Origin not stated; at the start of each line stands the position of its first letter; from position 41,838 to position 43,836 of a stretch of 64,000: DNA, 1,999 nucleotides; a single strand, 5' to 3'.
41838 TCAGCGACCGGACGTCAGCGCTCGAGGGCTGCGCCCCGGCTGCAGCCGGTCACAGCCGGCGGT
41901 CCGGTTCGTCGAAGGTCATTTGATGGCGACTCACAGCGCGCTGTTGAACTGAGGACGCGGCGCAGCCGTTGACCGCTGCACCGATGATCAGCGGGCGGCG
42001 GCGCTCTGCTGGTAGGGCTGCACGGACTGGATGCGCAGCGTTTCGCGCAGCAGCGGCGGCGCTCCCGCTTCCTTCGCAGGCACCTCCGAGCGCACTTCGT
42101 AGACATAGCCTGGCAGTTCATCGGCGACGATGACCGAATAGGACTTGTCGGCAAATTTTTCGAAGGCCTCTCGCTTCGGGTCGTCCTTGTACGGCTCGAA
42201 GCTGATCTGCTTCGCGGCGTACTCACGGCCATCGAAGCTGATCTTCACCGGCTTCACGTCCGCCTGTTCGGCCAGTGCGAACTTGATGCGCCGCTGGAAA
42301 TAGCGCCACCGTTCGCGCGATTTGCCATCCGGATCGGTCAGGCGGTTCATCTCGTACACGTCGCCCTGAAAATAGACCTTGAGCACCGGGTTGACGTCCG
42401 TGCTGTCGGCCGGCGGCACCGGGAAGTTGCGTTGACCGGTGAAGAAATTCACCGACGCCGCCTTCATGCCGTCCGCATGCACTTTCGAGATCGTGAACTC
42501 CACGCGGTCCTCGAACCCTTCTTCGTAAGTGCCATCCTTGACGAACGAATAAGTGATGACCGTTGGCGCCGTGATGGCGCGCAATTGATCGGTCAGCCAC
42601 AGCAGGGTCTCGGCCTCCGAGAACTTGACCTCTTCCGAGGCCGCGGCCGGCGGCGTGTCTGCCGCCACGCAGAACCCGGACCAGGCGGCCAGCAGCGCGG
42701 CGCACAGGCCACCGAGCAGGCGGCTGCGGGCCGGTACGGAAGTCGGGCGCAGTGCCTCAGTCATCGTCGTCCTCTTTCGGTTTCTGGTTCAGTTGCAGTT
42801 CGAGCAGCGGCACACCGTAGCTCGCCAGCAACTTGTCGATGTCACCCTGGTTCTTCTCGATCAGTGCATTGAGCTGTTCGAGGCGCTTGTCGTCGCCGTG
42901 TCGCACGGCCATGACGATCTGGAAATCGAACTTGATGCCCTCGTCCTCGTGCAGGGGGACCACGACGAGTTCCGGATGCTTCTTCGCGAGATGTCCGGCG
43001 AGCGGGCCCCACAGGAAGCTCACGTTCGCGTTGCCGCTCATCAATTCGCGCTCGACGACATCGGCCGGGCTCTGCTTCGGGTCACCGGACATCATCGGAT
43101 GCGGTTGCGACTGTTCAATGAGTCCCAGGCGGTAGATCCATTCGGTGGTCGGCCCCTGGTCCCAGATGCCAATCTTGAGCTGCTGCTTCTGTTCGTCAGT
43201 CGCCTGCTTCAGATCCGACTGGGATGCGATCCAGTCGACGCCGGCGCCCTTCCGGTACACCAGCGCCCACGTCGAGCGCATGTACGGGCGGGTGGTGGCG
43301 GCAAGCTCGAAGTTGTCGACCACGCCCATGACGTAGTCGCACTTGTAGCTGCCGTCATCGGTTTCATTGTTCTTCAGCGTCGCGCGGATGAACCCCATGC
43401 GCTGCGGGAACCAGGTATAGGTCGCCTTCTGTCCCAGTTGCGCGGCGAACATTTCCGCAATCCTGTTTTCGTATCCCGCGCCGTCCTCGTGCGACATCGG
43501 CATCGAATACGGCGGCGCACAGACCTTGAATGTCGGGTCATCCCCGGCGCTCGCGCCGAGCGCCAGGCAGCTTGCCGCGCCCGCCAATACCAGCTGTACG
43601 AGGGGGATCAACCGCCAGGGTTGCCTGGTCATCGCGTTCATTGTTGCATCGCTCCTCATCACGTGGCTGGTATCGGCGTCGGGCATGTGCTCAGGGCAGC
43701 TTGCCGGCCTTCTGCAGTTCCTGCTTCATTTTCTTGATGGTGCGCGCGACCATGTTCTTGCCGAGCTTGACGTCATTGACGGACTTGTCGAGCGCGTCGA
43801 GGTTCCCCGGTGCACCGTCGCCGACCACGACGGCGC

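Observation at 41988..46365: xoxF locus carries a pseudoazurin where the cytochrome cL gene (xoxG) is expected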

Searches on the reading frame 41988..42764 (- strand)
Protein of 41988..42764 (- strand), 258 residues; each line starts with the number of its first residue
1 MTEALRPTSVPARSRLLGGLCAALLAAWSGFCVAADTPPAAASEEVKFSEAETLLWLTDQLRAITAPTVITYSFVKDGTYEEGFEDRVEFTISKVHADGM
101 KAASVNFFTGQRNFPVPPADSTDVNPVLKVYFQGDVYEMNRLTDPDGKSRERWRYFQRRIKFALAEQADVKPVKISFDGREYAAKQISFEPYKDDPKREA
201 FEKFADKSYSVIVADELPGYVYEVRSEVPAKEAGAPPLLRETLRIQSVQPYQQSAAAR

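Call 3: search_protein_families(library=ncbifam, proteins=[window:41988-42764:-], max_evalue=0.001)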
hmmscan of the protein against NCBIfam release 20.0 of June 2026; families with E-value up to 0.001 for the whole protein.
window:41988-42764:- (258 aa): 0 families

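Call 4: search_protein_families(library=pfam, proteins=[window:41988-42764:-], max_evalue=0.001)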
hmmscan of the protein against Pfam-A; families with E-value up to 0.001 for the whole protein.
window:41988-42764:- (258 aa): 0 families

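Call 27: search_solved_structures(query=window:41988-42764:-, max_evalue=1)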
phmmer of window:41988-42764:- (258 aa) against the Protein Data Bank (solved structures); distinct sequences matched with E-value up to 1: 5.
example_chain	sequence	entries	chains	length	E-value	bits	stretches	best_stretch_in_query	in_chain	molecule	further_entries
5i9d_A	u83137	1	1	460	0.052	16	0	57-102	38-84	pentatricopeptide repeat protein dPPR-U8A2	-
5i9g_C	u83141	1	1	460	0.07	15.6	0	57-101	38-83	pentatricopeptide repeat protein dPPR-U8C2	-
5i9h_A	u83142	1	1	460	0.17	14.3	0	57-101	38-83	pentatricopeptide repeat protein dPPR-U8G2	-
5i9f_A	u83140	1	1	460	0.18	14.3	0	57-101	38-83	pentatricopeptide repeat protein dPPR-U10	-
3c4r_A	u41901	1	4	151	0.67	12.4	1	178-250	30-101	Uncharacterized protein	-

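Call 29: find_homologous_proteins(query=window:41988-42764:-, max_evalue=0.001)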
Query window:41988-42764:- (258 aa): 253 proteins with E <= 0.001 among 2472 candidates; the best 120 are listed.
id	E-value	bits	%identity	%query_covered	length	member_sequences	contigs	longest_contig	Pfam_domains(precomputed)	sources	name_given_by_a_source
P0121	1.9e-167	573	100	100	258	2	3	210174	-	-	-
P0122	1.0e-142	492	86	100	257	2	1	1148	-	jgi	jgi:hypothetical protein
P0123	2.4e-125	435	73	98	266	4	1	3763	-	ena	-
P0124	5.6e-123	427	71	99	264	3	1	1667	-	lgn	-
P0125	5.6e-116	404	73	97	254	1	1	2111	-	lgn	-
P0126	4.8e-113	394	72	95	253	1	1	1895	-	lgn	-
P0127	1.0e-112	393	72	91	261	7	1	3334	-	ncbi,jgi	jgi:hypothetical protein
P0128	2.0e-112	392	69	99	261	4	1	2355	-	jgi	-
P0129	1.7e-111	389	73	94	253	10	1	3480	-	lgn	-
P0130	2.2e-110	386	77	83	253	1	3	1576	-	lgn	-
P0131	6.2e-110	384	71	98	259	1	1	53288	-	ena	-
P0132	1.1e-109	383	74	86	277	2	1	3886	-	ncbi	-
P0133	1.5e-109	383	71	92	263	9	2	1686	-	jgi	jgi:hypothetical protein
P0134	3.3e-109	382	71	94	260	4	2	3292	-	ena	-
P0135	1.8e-108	380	71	93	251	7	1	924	-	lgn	-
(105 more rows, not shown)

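Call 41: predict_structure(alignment_id=A2)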
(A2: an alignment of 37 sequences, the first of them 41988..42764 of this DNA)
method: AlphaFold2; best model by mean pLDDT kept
length: 258 residues; sequences in the alignment: 37
mean_pLDDT: 89.0   pTM: 0.80
mean pLDDT of the five models: 89.0, 88.6, 88.5, 87.8, 87.8
residues with pLDDT >= 90: 189; 70-90: 29; 50-70: 33; < 50: 7
segments of 3 or more residues with pLDDT < 50: 1-4
pLDDT, mean of each block of 10 residues (from residue 1): 48 56 62 68 88 96 98 97 96 98 89 87 96 95 88 93 97 98 99 96 97 98 98 97 98 78
secondary structure, 60 per line:
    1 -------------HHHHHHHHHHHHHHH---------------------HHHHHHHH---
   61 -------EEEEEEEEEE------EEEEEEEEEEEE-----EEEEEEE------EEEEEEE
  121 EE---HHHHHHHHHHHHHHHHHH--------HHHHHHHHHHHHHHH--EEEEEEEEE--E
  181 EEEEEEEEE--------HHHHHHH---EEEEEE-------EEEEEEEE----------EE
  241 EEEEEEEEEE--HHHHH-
elements in order: H14-28 H50-57 E68-77 E84-95 E101-107 E114-122 H126-143 H152-166 E169-177 E180-189 H198-204 E208-213 E221-228 E239-250 H253-257

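Call 45: fold_search(model_id=the predicted structure, library=pdb)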
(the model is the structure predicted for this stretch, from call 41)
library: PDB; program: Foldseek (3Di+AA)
matches with E <= 10: 1106; with E <= 0.001: 20
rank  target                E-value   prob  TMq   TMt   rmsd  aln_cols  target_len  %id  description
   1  3mh8_A                1.6e-05  1.00  0.29  0.35  13.6       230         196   10  Crystal structure of LprG from Mycobacterium tuberculosis (released 2010-09-01)
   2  3mha_A                2.3e-05  1.00  0.29  0.36  13.5       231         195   10  Crystal structure of LprG from Mycobacterium tuberculosis bound to PIM (released 2010-09-01)
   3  3buu_B                2.8e-05  0.98  0.21  0.23  15.4       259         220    8  Crystal structure of LolA superfamily protein NE2245 from Nitrosomonas europaea (released 2008-01-22)
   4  3mha_B                3.9e-05  1.00  0.30  0.36  14.1       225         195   10  Crystal structure of LprG from Mycobacterium tuberculosis bound to PIM (released 2010-09-01)
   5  3mh9_A                4.1e-05  1.00  0.28  0.33  14.2       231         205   10  Crystal structure of LprG mutant V91W from Mycobacterium tuberculosis (released 2010-09-01)
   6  3mh8_B                4.4e-05  1.00  0.30  0.37  13.4       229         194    9  Crystal structure of LprG from Mycobacterium tuberculosis (released 2010-09-01)
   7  9tp6_B                4.6e-05  0.87  0.19  0.20  16.1       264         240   10  Structure of LolA3 from Porphyromonas gingivalis (released 2026-02-18)
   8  3mh9_C                6.5e-05  1.00  0.28  0.34  14.4       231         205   10  Crystal structure of LprG mutant V91W from Mycobacterium tuberculosis (released 2010-09-01)
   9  9tp6_A                6.5e-05  0.99  0.26  0.28  14.1       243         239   10  Structure of LolA3 from Porphyromonas gingivalis (released 2026-02-18)
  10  3buu_A                9.0e-05  0.99  0.24  0.27  11.2       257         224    8  Crystal structure of LolA superfamily protein NE2245 from Nitrosomonas europaea (released 2008-01-22)
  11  2byo                  9.6e-05  1.00  0.32  0.42  11.4       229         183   10  Crystal structure of Mycobacterium tuberculosis lipoprotein LppX (Rv2945c) (released 2006-03-22)
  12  3bk5                  1.5e-04  0.96  0.21  0.23  15.2       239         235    9  Crystal structure of putative outer membrane lipoprotein-sorting protein domain from Vibrio parahaemolyticus (released 2008-02-05)
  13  8cgm_A                2.5e-04  1.00  0.29  0.36  10.8       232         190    7  Structure of the lipoprotein transporter LolA from Porphyromonas gingivalis (released 2023-06-21)
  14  4zra_C                2.5e-04  1.00  0.29  0.35  13.6       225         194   10  CRYSTAL STRUCTURE OF MYCOBACTERIUM TUBERCULOSIS LPRG BINDING TO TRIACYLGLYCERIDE (released 2016-02-10)
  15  4egd_A                3.7e-04  0.99  0.27  0.31  11.2       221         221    8  1.85 Angstrom crystal structure of native hypothetical protein SAOUHSC_02783 from Staphylococcus aureus (released 2012-04-11)
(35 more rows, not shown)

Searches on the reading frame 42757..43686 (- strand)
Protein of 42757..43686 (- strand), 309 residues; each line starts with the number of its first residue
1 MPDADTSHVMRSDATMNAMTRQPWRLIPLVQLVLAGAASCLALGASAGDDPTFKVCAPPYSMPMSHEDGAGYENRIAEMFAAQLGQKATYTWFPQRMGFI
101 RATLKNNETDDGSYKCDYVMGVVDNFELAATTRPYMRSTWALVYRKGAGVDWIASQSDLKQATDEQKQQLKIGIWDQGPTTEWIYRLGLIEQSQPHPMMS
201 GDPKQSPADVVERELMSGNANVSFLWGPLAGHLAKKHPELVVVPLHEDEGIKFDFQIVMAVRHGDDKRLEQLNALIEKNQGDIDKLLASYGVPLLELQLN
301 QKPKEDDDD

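Call 3: search_protein_families(library=ncbifam, proteins=[window:42757-43686:-], max_evalue=0.001)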
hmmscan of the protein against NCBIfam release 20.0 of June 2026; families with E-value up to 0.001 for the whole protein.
window:42757-43686:- (309 aa): 2 families
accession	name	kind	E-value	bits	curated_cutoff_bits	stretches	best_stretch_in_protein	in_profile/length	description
TIGR03871.1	ABC_peri_MoxJ_2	subfamily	7.8e-72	241.6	212.15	1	53-295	2-232/232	quinoprotein dehydrogenase-associated putative ABC transporter substrate-binding protein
TIGR03870.1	ABC_MoxJ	equivalog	1e-22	80.8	258.1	1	53-295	2-246/246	methanol oxidation system protein MoxJ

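Call 4: search_protein_families(library=pfam, proteins=[window:42757-43686:-], max_evalue=0.001)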
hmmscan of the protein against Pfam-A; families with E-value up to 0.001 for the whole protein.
window:42757-43686:- (309 aa): 0 families

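Call 26: search_solved_structures(query=window:42757-43686:-, max_evalue=0.001, show_alignments=1)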
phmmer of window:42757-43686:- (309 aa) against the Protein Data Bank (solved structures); distinct sequences matched with E-value up to 0.001: 3.
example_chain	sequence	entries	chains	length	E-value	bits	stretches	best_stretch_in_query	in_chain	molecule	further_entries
6onp_A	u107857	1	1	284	1.6e-31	112.6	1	51-304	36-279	periplasmic binding protein XoxJ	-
5sv6_A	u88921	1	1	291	1e-19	73.9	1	24-295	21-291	Extracellular solute-binding protein, family 3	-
9ism_B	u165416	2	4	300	3.7e-14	55.7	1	38-296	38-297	Methanol oxidation protein MxaJ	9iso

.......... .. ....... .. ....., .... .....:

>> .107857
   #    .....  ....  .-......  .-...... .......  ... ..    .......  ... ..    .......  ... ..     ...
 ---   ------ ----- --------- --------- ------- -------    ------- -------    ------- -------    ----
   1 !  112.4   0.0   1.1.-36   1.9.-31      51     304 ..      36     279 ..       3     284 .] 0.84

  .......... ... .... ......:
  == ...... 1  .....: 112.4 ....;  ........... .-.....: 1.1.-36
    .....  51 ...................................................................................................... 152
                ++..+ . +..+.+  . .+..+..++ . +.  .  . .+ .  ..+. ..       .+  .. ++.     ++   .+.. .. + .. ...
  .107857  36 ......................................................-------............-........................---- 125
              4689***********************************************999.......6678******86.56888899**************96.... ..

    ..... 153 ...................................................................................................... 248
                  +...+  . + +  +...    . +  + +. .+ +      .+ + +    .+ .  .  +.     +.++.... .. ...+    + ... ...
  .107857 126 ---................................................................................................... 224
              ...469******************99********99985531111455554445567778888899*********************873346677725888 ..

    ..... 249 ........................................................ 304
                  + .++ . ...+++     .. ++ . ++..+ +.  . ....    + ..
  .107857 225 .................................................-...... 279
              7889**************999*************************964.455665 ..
